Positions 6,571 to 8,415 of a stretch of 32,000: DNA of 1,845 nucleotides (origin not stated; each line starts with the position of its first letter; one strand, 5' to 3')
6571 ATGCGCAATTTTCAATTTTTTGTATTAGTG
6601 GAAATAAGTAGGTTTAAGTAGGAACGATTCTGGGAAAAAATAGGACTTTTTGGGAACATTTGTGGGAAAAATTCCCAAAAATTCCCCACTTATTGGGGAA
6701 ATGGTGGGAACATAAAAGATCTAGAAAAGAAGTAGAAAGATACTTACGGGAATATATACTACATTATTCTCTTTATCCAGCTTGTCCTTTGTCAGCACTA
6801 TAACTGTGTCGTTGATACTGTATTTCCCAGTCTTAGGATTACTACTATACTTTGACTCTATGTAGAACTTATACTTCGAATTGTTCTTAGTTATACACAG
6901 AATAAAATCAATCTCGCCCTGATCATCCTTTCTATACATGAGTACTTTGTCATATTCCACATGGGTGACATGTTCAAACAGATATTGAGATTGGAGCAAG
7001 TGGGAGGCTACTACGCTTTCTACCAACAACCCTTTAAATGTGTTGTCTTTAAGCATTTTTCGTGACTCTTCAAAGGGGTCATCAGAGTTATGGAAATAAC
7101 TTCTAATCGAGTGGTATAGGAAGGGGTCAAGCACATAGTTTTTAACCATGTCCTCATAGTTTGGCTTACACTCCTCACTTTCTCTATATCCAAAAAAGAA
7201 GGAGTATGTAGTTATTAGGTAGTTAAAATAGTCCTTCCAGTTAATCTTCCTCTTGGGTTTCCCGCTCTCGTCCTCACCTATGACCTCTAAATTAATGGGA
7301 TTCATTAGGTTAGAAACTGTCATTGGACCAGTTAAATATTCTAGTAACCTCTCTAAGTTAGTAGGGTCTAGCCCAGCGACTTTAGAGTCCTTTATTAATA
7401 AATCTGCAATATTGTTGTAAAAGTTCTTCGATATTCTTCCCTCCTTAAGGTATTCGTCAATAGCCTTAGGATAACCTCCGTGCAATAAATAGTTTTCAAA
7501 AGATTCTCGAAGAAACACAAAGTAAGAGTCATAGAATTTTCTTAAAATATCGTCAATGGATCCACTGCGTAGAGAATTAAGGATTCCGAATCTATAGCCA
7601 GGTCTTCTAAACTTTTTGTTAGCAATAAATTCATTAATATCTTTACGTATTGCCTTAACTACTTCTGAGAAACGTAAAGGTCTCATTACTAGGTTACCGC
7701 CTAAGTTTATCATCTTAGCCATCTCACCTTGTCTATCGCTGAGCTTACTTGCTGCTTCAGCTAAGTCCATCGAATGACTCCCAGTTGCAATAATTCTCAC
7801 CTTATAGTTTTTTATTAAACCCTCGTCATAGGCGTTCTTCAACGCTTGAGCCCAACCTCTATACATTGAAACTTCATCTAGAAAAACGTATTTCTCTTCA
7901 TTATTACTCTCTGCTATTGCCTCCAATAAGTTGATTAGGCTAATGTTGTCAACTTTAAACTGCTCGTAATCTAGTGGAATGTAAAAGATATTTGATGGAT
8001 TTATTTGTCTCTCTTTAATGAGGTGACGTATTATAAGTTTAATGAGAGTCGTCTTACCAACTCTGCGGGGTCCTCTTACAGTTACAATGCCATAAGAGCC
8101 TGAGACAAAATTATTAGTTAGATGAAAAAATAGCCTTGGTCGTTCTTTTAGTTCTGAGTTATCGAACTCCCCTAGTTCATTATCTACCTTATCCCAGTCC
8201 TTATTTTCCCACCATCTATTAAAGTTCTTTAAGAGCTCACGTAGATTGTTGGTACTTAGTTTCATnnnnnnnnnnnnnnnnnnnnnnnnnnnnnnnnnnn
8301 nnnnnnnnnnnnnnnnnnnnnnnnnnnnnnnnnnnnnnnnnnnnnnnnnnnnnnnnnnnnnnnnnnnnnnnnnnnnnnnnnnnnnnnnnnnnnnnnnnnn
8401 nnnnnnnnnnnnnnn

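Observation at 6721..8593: AbrB/SpoVT gene overlapping an AAA-ATPase with a PD-(D/E)xK-like tail, carried on the integrated element: candidate toxin-antitoxin or defence module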

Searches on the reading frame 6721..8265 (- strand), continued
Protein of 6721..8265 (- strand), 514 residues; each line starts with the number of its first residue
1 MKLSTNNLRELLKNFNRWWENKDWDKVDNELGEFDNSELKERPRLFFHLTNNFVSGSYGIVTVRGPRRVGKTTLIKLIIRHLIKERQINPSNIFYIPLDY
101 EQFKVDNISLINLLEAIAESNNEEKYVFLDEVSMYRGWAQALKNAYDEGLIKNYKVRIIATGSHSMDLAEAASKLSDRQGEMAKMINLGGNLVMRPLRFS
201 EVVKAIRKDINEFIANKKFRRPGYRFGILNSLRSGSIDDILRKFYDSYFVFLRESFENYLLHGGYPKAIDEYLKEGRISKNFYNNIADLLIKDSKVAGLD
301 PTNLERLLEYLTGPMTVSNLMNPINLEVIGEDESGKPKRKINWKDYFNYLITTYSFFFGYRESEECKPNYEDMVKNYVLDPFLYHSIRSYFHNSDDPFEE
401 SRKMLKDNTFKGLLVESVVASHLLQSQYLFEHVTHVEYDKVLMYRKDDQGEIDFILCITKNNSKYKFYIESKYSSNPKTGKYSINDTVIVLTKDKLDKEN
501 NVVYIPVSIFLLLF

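Call 67: find_encoding_contigs(protein=P0053, flank=8000, max_places=1)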
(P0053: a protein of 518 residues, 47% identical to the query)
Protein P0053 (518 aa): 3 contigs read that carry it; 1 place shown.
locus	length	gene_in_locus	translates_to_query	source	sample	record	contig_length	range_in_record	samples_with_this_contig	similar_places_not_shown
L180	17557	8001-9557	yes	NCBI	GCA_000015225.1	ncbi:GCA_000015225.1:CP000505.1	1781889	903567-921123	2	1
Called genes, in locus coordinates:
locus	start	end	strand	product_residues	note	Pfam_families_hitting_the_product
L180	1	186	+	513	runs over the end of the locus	PF01409:tRNA-synt_2d, PF00152:tRNA-synt_2 (faint)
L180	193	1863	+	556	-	PF03483:B3_4, PF03484:B5, PF01409:tRNA-synt_2d (weak), PF17759:tRNA_synthFbeta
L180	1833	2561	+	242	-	PF00702:Hydrolase, PF13419:HAD_2, PF13242:Hydrolase_like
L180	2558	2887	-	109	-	PF13601:HTH_34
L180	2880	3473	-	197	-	-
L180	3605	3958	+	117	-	-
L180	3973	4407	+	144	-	PF03168:LEA_2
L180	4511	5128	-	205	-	-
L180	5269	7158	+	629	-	PF00580:UvrD-helicase (faint), PF13086:AAA_11, PF13245:AAA_19 (weak), PF13604:AAA_30, PF01443:Viral_helicase1 (faint), PF13087:AAA_12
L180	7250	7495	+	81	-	PF04014:MazE_antitoxin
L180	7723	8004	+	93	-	-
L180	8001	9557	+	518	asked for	PF01637:ATPase_2 (weak), PF13173:AAA_14, PF13635:DUF4143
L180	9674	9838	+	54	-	-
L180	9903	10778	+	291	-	-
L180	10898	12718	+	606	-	PF00270:DEAD (faint), PF09848:SLFN-g3_helicase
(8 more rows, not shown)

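Call 68: find_encoding_contigs(protein=P0026, flank=8000, max_places=1)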
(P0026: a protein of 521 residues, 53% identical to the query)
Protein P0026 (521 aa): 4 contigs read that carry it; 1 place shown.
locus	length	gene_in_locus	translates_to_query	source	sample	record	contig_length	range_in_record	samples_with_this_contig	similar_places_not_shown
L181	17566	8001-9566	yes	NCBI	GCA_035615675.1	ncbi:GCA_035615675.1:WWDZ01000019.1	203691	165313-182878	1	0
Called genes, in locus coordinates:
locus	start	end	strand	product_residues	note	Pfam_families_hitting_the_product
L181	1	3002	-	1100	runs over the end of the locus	-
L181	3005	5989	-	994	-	PF06634:DUF1156 (weak)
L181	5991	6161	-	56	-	PF04014:MazE_antitoxin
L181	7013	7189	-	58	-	-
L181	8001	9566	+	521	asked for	PF13173:AAA_14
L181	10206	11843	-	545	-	PF00496:SBP_bac_5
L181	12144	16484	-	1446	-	-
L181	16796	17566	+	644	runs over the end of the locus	PF00583:Acetyltransf_1 (weak), PF13508:Acetyltransf_7 (weak), PF00005:ABC_tran, PF13304:AAA_21 (weak)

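Call 69: find_encoding_contigs(protein=P0010, flank=8000, max_places=1)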
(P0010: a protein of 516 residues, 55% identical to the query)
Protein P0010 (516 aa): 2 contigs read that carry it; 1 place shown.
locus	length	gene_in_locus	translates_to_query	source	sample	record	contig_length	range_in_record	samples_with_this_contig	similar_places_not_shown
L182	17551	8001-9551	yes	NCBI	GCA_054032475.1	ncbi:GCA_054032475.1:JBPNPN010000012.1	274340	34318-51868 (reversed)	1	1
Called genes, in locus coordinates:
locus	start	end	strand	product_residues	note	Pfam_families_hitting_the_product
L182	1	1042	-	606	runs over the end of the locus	PF16656:Pur_ac_phosph_N, PF00149:Metallophos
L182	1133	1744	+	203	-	PF00583:Acetyltransf_1 (weak), PF08445:FR47 (faint), PF13508:Acetyltransf_7 (faint)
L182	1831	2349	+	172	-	PF01965:DJ-1_PfpI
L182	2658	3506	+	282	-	PF03807:F420_oxidored, PF02153:PDH_N (faint), PF14748:P5CR_dimer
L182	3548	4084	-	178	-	PF00210:Ferritin, PF02915:Rubrerythrin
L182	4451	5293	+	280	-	PF03848:TehB, PF02353:CMAS, PF01209:Ubie_methyltran, PF13489:Methyltransf_23, PF08241:Methyltransf_11, PF08242:Methyltransf_12, PF13649:Methyltransf_25, PF13847:Methyltransf_31, +1 more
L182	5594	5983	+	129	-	PF02661:Fic (weak)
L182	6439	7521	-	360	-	PF01939:NucS_C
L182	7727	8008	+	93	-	PF16777:RHH_7 (faint), PF21983:NikA-like (faint)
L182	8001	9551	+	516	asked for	PF13173:AAA_14, PF13635:DUF4143 (weak)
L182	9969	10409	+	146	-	-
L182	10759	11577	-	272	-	-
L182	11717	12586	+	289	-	-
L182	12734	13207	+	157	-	-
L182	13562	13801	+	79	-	PF26688:RHH_12 (weak)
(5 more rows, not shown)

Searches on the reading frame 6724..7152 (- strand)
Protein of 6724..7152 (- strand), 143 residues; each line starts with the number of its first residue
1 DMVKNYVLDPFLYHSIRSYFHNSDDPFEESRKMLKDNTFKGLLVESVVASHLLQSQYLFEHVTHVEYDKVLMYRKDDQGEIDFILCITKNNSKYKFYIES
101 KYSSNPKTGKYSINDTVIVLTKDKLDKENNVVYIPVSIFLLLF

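Call 54: predict_structure(alignment_id=A3)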
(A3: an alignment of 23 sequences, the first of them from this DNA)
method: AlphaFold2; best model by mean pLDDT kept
length: 143 residues; sequences in the alignment: 23
mean_pLDDT: 86.5   pTM: 0.80
mean pLDDT of the five models: 86.5, 86.3, 84.9, 83.5, 82.4
residues with pLDDT >= 90: 55; 70-90: 84; 50-70: 4; < 50: 0
segments of 3 or more residues with pLDDT < 50: none
pLDDT, mean of each block of 10 residues (from residue 1): 78 83 86 88 91 83 76 83 88 91 85 86 95 96 91
secondary structure, 60 per line:
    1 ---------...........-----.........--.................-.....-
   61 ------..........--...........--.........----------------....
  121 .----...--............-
elements in order: H10-20 H26-34 H37-53 H55-59 H67-70 E71-76 E79-89 E92-100 E117-121 E126-128 E131-135 H136-142

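Call 58: fold_search(model_id=the predicted structure, library=pdb)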
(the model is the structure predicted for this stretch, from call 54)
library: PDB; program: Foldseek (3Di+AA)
matches with E <= 10: 277; with E <= 0.001: 0
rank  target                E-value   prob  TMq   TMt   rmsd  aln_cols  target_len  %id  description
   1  4oc8_A                1.0e-01  0.33  0.32  0.15   8.6       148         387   14  DNA modification-dependent restriction endonuclease AspBHI (released 2014-03-19)
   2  7uy5_I                7.9e-01  0.13  0.13  0.04   5.6        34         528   18  Tetrahymena telomerase with CST (released 2022-07-13)
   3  4f0p_C                7.9e-01  0.11  0.26  0.11   8.8       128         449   12  MspJI Restriction Endonuclease - P31 Form (released 2012-08-08)
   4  9jsz_J                7.9e-01  0.07  0.20  0.10   8.2       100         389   10  active NbaSPARDA complexes (released 2025-04-02)
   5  9a5m_A                8.9e-01  0.09  0.26  0.10  10.6       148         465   11  Integrative model of YDJA-YDIS by crosslinking MS and deep learning (released 2024-09-18)
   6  4f0p_A                1.1e+00  0.11  0.27  0.11   8.6       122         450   14  MspJI Restriction Endonuclease - P31 Form (released 2012-08-08)
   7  4f0p_B                1.2e+00  0.09  0.27  0.12   8.6       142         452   10  MspJI Restriction Endonuclease - P31 Form (released 2012-08-08)
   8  7pua_CL               1.2e+00  0.08  0.14  0.22   8.1        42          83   10  Middle assembly intermediate of the Trypanosoma brucei mitoribosomal small subunit (released 2022-03-02)
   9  3tqy_D                1.3e+00  0.13  0.13  0.17   4.4        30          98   13  Structure of a single-stranded DNA-binding protein (ssb), from Coxiella burnetii (released 2011-09-21)
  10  7vum_C                1.5e+00  0.11  0.13  0.18   5.0        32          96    9  Crystal structure of SSB complexed with que (released 2022-03-09)
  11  9gln                  1.5e+00  0.08  0.21  0.19   5.8        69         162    9  Crystal Structure of UFC1 C116E (released 2025-05-07)
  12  9jsz_B                1.7e+00  0.06  0.20  0.09   9.1        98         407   12  active NbaSPARDA complexes (released 2025-04-02)
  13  8wx7_B                1.8e+00  0.09  0.15  0.05   7.7        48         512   17  Crystal structure of SHP2 in complex with JAB-3186 (released 2024-08-14)
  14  2fok_A                1.8e+00  0.04  0.18  0.06   9.9        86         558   13  STRUCTURE OF RESTRICTION ENDONUCLEASE FOKI (released 1998-06-17)
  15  1ue6_B                1.9e+00  0.10  0.13  0.18   5.2        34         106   12  Crystal structure of the single-stranded dna-binding protein from mycobacterium tuberculosis (released 2004-02-10)
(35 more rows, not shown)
